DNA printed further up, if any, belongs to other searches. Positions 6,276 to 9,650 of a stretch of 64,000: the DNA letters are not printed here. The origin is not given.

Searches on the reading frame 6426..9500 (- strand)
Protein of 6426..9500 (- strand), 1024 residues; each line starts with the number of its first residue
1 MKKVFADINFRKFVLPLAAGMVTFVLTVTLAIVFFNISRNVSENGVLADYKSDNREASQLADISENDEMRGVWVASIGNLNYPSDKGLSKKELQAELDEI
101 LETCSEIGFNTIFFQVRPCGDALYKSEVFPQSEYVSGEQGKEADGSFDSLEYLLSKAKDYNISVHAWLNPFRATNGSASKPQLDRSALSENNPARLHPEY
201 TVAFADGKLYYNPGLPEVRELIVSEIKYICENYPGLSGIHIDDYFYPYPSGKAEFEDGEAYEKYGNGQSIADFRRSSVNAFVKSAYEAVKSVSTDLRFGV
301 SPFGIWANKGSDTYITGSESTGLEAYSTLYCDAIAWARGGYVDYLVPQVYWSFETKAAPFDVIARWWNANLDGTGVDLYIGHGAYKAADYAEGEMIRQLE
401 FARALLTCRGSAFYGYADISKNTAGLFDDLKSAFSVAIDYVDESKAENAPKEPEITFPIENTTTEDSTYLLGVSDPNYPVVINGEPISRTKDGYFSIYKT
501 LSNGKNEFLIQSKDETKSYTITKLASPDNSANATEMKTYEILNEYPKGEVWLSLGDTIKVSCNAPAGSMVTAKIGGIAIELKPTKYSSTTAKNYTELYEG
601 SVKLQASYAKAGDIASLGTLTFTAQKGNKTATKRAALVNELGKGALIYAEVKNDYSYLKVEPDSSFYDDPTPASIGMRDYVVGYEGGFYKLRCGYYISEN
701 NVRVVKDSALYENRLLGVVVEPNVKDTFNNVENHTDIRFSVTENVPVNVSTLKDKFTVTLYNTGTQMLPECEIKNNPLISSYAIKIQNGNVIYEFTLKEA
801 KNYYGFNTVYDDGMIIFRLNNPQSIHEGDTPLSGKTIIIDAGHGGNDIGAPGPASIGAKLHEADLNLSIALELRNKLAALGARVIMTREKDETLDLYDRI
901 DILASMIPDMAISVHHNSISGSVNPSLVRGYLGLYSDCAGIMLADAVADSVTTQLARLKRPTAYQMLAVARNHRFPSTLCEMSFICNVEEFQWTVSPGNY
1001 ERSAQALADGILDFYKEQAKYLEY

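Call 84: search_protein_families(library=ncbifam, proteins=[window:6426-9500:-], max_evalue=1e-10)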
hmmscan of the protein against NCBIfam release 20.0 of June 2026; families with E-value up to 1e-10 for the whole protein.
window:6426-9500:- (1024 aa): 2 families
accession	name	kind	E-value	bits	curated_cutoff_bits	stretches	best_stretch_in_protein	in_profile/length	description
TIGR02883.1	spore_cwlD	equivalog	1.2e-22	81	221.55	1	835-1014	1-189/189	N-acetylmuramoyl-L-alanine amidase CwlD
NF007652.1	PRK10319.1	equivalog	1.2e-14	54.3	400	0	833-918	56-138/291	N-acetylmuramoyl-L-alanine amidase AmiA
